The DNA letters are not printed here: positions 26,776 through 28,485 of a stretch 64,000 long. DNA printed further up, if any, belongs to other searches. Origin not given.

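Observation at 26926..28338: Archaeal/eukaryote-type ADP-dependent sugar kinase in an alphaproteobacterium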

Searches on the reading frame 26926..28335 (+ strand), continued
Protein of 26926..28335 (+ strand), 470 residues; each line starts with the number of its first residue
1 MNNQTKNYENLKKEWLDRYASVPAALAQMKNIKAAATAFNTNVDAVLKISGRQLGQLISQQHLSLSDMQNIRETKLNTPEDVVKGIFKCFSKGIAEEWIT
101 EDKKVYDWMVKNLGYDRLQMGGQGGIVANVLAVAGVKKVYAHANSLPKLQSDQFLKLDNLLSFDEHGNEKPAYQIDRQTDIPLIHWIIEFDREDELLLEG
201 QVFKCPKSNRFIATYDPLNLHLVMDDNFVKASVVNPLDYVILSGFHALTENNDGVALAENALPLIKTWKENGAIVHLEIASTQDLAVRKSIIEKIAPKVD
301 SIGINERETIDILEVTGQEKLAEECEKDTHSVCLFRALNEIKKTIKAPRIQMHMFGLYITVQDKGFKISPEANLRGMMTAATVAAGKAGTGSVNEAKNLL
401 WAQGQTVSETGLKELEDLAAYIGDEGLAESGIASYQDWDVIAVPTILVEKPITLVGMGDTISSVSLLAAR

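Call 44: find_homologous_proteins(query=P0125, max_evalue=1e-20)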
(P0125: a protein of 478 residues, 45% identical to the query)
Query P0125 (478 aa): 894 proteins with E <= 1e-20 among 8000 candidates; the best 120 are listed.
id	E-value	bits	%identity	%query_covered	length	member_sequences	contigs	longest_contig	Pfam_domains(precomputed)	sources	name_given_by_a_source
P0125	0.0e+0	1048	100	100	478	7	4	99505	PF04587.21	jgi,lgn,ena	-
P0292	4.1e-226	769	75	99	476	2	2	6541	PF04587.21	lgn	-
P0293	2.1e-225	767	75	99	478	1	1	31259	PF04587.21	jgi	-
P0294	1.9e-146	507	54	98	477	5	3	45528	PF04587.21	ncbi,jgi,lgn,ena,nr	ncbi:MAG TPA: ADP-dependent glucokinase/phosphofructokinase [Myxococcota bacterium]|jgi:ADP-dependen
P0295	2.9e-145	503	54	98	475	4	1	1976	PF04587.21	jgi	-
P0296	1.6e-143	497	54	98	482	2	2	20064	PF04587.21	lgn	-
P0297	7.7e-143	495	54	98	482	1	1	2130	PF04587.21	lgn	-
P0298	1.8e-141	490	52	98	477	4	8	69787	PF04587.21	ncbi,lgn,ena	-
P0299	2.9e-140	486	51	98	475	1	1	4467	PF04587.21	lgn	-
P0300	1.6e-138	481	50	98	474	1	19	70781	PF04587.21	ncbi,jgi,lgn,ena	jgi:ADP-dependent phosphofructokinase/glucokinase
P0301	3.6e-138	479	53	98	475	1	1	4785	PF04587.21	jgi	jgi:ADP-dependent phosphofructokinase/glucokinase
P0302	5.1e-137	476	51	98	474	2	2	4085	PF04587.21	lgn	-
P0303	2.8e-136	473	50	98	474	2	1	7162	PF04587.21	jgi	jgi:ADP-dependent phosphofructokinase/glucokinase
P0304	8.3e-134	465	47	98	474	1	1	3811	PF04587.21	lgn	-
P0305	5.4e-133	462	47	98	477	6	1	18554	PF04587.21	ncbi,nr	ncbi:MAG: hypothetical protein HOD37_16220 [Bacteroidetes bacterium]|nr:hypothetical protein [Bacter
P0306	1.1e-132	461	49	97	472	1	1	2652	PF04587.21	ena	-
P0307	1.9e-132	461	47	97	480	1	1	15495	PF04587.21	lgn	-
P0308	4.8e-132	459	47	97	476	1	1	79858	PF04587.21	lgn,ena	-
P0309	4.2e-131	456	50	98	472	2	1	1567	PF04587.21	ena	-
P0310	9.8e-131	455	50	98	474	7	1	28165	PF04587.21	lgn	-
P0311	2.3e-130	454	46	97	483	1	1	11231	PF04587.21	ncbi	-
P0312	4.7e-130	453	47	97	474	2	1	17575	PF04587.21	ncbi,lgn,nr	ncbi:MAG TPA: ADP-dependent glucokinase/phosphofructokinase [Fibrobacteraceae bacterium]|nr:ADP-depe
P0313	1.6e-129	451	46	98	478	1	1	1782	PF04587.21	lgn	-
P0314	3.1e-129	450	46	98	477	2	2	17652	PF04587.21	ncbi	-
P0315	4.9e-129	449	44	98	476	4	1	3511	PF04587.21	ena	-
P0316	1.6e-128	448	45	98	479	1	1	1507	PF04587.21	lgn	-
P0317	3.3e-128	447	47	98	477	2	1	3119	PF04587.21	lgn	-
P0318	3.7e-128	446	46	97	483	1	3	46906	PF04587.21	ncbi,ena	-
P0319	5.5e-128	446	45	98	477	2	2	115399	PF04587.21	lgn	-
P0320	6.8e-128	446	46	97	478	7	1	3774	PF04587.21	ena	-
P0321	1.3e-127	445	46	94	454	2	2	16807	PF04587.21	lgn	-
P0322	2.9e-127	444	44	97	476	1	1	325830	PF04587.21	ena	-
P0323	6.1e-127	442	49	98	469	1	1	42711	PF04587.21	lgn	-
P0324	1.1e-126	442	44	98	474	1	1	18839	PF04587.21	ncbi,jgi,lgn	-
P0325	1.5e-126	441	44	98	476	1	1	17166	PF04587.21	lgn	-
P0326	1.8e-126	441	46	94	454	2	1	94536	PF04587.21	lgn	-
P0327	3.2e-126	440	49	98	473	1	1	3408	PF04587.21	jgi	jgi:ADP-dependent phosphofructokinase/glucokinase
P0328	3.4e-126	440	48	97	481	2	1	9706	PF04587.21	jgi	jgi:ADP-dependent phosphofructokinase/glucokinase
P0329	5.9e-126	439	45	98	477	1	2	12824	PF04587.21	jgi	-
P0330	7.8e-126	439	46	97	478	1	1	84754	PF04587.21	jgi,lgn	-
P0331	1.3e-125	438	44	98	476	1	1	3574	PF04587.21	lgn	-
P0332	1.5e-125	438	46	97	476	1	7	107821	PF04587.21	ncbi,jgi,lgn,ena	jgi:ADP-dependent phosphofructokinase/glucokinase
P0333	1.9e-125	438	44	98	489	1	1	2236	PF04587.21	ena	-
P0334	2.1e-125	437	46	97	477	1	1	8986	PF04587.21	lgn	-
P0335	2.4e-125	437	49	98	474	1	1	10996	PF04587.21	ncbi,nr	ncbi:hypothetical protein GF314_00705 [bacterium]|nr:hypothetical protein [bacterium]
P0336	4.2e-125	436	43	98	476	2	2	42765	PF04587.21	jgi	-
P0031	6.3e-125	436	47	97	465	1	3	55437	PF04587.21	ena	-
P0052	1.1e-124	435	45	98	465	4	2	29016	PF04587.21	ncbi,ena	-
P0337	1.1e-124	435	45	97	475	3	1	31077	PF04587.21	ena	-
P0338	2.2e-124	434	45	97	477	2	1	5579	PF04587.21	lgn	-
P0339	2.5e-124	434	48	98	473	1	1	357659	PF04587.21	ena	-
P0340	5.9e-124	433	47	97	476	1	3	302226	PF04587.21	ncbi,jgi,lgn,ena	-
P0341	7.5e-124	432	44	97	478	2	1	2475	PF04587.21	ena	-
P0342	8.1e-124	432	47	98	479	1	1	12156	PF04587.21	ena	-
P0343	1.1e-123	432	45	97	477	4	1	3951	PF04587.21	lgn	-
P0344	1.3e-123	432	43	98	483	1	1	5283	PF04587.21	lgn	-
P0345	1.8e-123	431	44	97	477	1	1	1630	PF04587.21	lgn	-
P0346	2.1e-123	431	44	97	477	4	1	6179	PF04587.21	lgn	-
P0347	2.9e-123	430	44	97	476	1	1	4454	PF04587.21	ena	-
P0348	3.3e-123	430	47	98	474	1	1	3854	PF04587.21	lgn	-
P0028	4.4e-123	430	46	98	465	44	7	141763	PF04587.21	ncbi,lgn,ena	-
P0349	5.0e-123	430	46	97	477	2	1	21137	PF04587.21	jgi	-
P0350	6.1e-123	429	44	98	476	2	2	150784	PF04587.21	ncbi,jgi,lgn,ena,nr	ncbi:MAG: hypothetical protein O3B01_02505 [Planctomycetota bacterium]|nr:hypothetical protein [Plan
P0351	6.1e-123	429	45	97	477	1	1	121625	PF04587.21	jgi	-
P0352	6.2e-123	429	45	98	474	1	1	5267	PF04587.21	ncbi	-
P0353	6.7e-123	429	44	97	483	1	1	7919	PF04587.21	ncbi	-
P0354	8.3e-123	429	46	94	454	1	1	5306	PF04587.21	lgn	-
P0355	1.3e-122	428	46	99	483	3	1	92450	PF04587.21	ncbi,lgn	-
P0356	1.6e-122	428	48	97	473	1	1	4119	PF04587.21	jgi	jgi:ADP-dependent phosphofructokinase/glucokinase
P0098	1.7e-122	428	46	98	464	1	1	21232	PF04587.21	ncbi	-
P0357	1.9e-122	428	43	97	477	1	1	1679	PF04587.21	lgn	-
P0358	2.4e-122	427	43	98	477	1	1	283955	PF04587.21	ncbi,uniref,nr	ncbi:ADP-dependent glucokinase/phosphofructokinase [Ancylomarina longa]|uniref:ADP-dependent glucoki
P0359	2.9e-122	427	44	97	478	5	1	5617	PF04587.21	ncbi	-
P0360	3.5e-122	427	44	97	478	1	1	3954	PF04587.21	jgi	-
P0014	3.7e-122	427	46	97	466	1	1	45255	PF04587.21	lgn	-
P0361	6.2e-122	426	45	97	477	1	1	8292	PF04587.21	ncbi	-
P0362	6.9e-122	426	44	97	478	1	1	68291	PF04587.21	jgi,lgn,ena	-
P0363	8.7e-122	425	44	97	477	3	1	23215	PF04587.21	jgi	jgi:ADP-dependent phosphofructokinase/glucokinase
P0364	1.1e-121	425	44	98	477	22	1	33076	PF04587.21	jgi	jgi:Archaeal ADP-dependent phosphofructokinase/glucokinase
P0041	1.2e-121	425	45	98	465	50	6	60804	PF04587.21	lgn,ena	-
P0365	1.2e-121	425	44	97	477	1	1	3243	PF04587.21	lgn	-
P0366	1.2e-121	425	44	97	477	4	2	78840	PF04587.21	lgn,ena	-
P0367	1.3e-121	425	44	97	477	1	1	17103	PF04587.21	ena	-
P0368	1.4e-121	425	44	97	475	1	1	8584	PF04587.21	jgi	-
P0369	1.5e-121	425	42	98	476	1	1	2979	PF04587.21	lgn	-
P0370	1.6e-121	425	47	98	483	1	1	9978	PF04587.21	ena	-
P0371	1.9e-121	424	47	98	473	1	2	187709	PF04587.21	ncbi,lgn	-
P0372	2.1e-121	424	44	97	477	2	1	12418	PF04587.21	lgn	-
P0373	2.7e-121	424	44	97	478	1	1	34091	PF04587.21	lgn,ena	-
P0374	3.3e-121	424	44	98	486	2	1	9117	PF04587.21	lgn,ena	-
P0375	3.5e-121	423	43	98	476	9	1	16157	PF04587.21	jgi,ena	-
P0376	5.5e-121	423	43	97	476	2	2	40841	PF04587.21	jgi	jgi:ADP-dependent phosphofructokinase/glucokinase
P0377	6.0e-121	423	43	97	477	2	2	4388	PF04587.21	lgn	-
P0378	6.1e-121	423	44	98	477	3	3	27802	PF04587.21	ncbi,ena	-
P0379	6.7e-121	423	44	97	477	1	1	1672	PF04587.21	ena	-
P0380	8.5e-121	422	43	97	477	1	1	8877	PF04587.21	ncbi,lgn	-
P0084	8.5e-121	422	46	98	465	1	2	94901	PF04587.21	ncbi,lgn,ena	-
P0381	9.8e-121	422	44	97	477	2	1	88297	PF04587.21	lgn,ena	-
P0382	1.0e-120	422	44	98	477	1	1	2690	PF04587.21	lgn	-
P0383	1.1e-120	422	44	97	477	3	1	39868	PF04587.21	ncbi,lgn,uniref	ncbi:ADP-dependent glucokinase/phosphofructokinase [Labilibaculum sp.]|uniref:ADP-dependent glucokin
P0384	1.1e-120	422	43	97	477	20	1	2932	PF04587.21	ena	-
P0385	1.1e-120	422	46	94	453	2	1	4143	PF04587.21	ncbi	-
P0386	1.2e-120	422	44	94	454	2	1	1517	PF04587.21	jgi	jgi:ADP-dependent phosphofructokinase/glucokinase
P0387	1.2e-120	422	42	98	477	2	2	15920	PF04587.21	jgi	jgi:ADP-dependent phosphofructokinase/glucokinase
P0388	1.3e-120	422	45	97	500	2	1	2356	PF04587.21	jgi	-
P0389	1.3e-120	422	44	97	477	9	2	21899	PF04587.21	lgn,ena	-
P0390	1.3e-120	422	43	97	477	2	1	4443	PF04587.21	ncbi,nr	ncbi:MAG: hypothetical protein OEM04_06320 [Flavobacteriaceae bacterium]|nr:hypothetical protein [Fl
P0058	1.4e-120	422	46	97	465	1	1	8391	PF04587.21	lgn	-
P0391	1.4e-120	422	44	97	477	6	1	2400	PF04587.21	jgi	jgi:ADP-dependent phosphofructokinase/glucokinase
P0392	1.8e-120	421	44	97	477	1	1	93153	PF04587.21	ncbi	-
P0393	2.0e-120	421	44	98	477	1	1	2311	PF04587.21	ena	-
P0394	2.1e-120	421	44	97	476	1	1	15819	PF04587.21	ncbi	-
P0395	2.9e-120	420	43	97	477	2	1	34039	PF04587.21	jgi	-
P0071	3.1e-120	420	44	98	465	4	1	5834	PF04587.21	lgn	-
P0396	4.2e-120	420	43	97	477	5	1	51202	PF04587.21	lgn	-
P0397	4.2e-120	420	44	97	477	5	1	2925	PF04587.21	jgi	jgi:ADP-dependent phosphofructokinase/glucokinase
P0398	4.3e-120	420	43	97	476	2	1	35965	PF04587.21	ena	-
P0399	4.6e-120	420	44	97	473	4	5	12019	PF04587.21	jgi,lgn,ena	-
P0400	6.8e-120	419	49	98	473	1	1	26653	PF04587.21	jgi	-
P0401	7.3e-120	419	44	97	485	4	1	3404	PF04587.21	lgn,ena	-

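Call 54: search_protein_families(library=pfam, proteins=[L081:11451-11954:+], max_evalue=1)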
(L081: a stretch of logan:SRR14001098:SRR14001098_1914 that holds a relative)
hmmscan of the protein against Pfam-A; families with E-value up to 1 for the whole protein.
L081:11451-11954:+ (168 aa): 0 families

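Call 64: predict_structure(alignment_id=A1)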
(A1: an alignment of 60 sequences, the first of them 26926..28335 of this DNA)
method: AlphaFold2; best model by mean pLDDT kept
length: 470 residues; sequences in the alignment: 60
mean_pLDDT: 94.7   pTM: 0.91
mean pLDDT of the five models: 94.7, 94.4, 94.1, 93.8, 91.3
residues with pLDDT >= 90: 426; 70-90: 40; 50-70: 1; < 50: 3
segments of 3 or more residues with pLDDT < 50: 1-3
pLDDT, mean of each block of 10 residues (from residue 1): 72 98 96 94 95 98 97 92 98 92 96 95 93 98 96 98 97 97 95 97 95 93 93 94 89 93 96 95 89 97 96 97 97 98 98 97 97 98 94 93 96 98 97 98 94 79 94
secondary structure, 60 per line:
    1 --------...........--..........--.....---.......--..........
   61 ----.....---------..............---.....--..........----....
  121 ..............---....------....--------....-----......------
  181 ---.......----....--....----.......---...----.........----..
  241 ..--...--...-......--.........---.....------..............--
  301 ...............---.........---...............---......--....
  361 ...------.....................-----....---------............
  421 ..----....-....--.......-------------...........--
elements in order: H9-19 H22-31 E34-38 E42-48 H51-60 H65-69 H79-92 E96-100 H103-112 E117-121 H122-134 E138-141 H148-151 E160-163 E169-171 E184-190 E195-198 E201-204 E209-215 H226-234 E239-242 H254-259 H262-270 E274-278 H285-298 E301-305 H306-315 H319-327 H331-345 E349-354 E357-363 H370-390 H396-399 H409-422 H427-430 E432-435 E438-444 H458-468

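Call 67: fold_search(model_id=the predicted structure, library=pdb)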
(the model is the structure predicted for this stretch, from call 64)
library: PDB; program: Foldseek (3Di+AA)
matches with E <= 10: 1053; with E <= 0.001: 98
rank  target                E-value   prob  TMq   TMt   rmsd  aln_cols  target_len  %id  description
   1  6c8z                  4.9e-37  1.00  0.80  0.78   4.5       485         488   30  Last common ancestor of ADP-dependent phosphofructokinases from Methanosarcinales (released 2018-02-07)
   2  5o0i                  1.6e-34  1.00  0.85  0.89   2.5       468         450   26  ADP-dependent glucokinase from Pyrococcus horikoshii (released 2018-05-30)
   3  5o0j                  4.3e-34  1.00  0.83  0.86   3.2       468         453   27  ADP-dependent glucokinase from Pyrococcus horikoshii (released 2018-05-30)
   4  1ua4                  1.3e-33  1.00  0.82  0.84   3.7       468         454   29  Crystal Structure of an ADP-dependent Glucokinase from Pyrococcus furiosus (released 2004-02-27)
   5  4b8r                  5.5e-33  1.00  0.88  0.88   2.6       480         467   26  Crystal Structure of Thermococcus litoralis ADP-dependent Glucokinase (GK) (released 2013-07-10)
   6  6xio                  6.4e-33  1.00  0.81  0.83   3.2       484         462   29  ADP-dependent kinase complex with fructose-6-phosphate and ADPbetaS (released 2021-01-20)
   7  5od2_B                1.5e-32  1.00  0.82  0.84   3.2       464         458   25  Crystal structure of ADP-dependent glucokinase from Methanocaldococcus jannaschii (released 2018-01-31)
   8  1gc5                  1.9e-32  1.00  0.88  0.89   2.5       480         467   26  CRYSTAL STRUCTURE OF A NOVEL ADP-DEPENDENT GLUCOKINASE FROM THERMOCOCCUS LITORALIS (released 2001-07-25)
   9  3drw_A                2.2e-32  1.00  0.75  0.77   4.1       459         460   24  Crystal Structure of a Phosphofructokinase from Pyrococcus horikoshii OT3 with AMP (released 2008-12-23)
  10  4b8s                  3.9e-32  1.00  0.87  0.88   2.7       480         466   26  Crystal Structure of Thermococcus litoralis ADP-dependent Glucokinase (GK) (released 2013-07-10)
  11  5k27_B                4.3e-32  1.00  0.82  0.86   3.1       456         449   26  Crystal structure of ancestral protein ancMT of ADP-dependent sugar kinases family. (released 2017-05-24)
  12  5kkg_B                4.3e-32  1.00  0.82  0.85   3.2       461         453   25  Crystal structure of E72A mutant of ancestral protein ancMT of ADP-dependent sugar kinases family (released 2017-07-26)
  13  5od2_A                5.1e-32  1.00  0.82  0.84   3.3       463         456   25  Crystal structure of ADP-dependent glucokinase from Methanocaldococcus jannaschii (released 2018-01-31)
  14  3drw_B                8.2e-32  1.00  0.76  0.79   4.1       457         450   24  Crystal Structure of a Phosphofructokinase from Pyrococcus horikoshii OT3 with AMP (released 2008-12-23)
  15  5k27_A                8.2e-32  1.00  0.81  0.84   3.5       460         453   26  Crystal structure of ancestral protein ancMT of ADP-dependent sugar kinases family. (released 2017-05-24)
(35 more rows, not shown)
